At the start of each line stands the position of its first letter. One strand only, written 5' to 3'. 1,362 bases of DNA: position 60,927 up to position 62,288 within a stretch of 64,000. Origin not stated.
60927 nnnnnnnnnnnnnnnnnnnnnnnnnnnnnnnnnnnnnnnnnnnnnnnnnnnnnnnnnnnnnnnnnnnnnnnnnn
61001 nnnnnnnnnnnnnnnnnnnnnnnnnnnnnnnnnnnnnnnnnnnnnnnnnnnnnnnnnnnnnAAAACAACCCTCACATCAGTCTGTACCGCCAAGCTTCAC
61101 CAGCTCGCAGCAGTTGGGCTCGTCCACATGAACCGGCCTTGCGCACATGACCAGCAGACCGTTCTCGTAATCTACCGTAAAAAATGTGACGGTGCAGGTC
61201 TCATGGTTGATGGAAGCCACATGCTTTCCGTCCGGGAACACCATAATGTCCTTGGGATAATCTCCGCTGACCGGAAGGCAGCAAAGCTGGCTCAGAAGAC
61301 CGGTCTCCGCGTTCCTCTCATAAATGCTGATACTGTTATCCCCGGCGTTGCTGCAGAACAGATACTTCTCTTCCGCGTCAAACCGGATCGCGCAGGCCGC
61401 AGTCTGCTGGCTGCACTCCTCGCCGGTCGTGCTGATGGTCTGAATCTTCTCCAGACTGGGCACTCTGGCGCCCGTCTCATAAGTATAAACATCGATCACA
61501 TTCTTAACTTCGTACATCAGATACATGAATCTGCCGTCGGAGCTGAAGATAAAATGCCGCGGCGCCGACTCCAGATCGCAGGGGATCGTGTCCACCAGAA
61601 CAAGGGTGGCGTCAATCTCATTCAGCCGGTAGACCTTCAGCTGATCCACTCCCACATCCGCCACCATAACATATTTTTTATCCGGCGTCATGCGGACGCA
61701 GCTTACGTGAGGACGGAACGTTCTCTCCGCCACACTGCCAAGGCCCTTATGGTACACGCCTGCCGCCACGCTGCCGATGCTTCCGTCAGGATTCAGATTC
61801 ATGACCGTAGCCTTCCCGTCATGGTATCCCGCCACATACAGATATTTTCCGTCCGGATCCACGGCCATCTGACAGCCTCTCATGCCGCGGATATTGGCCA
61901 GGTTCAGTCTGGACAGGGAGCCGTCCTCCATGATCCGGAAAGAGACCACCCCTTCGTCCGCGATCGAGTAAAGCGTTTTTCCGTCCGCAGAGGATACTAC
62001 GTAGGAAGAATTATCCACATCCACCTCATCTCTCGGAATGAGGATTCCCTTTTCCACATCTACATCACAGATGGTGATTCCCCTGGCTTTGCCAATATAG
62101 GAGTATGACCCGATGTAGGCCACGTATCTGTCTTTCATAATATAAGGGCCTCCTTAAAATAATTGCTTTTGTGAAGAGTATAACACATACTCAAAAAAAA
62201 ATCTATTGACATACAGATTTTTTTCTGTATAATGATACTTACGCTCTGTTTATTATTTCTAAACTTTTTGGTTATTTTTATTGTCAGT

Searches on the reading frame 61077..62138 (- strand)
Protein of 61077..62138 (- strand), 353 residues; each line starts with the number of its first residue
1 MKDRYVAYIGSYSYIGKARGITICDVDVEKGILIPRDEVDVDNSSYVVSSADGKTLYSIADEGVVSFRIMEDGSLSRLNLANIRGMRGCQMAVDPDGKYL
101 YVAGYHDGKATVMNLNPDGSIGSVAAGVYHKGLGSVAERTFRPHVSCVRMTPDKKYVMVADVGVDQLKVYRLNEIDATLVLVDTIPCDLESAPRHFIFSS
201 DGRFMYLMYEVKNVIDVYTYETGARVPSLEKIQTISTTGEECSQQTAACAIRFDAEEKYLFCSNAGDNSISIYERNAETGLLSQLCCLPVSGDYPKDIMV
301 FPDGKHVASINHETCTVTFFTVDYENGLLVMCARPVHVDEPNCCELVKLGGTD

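Call 55: search_protein_families(library=pfam, proteins=[window:61077-62138:-], max_evalue=0.0001)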
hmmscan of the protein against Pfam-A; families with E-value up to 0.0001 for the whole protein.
window:61077-62138:- (353 aa): 3 families
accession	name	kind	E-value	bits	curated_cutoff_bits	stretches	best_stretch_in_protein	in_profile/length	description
PF10282.15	Lactonase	-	1.1e-71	242.3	21.7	1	7-344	2-342/344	Lactonase, 7-bladed beta-propeller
PF25174.1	Beta-prop_THOC3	-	1.2e-07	31.4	305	0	144-231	173-253/272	THOC3 beta-propeller domain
PF00400.38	WD40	-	2.4e-06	28.3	27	0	139-160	5-29/39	WD domain, G-beta repeat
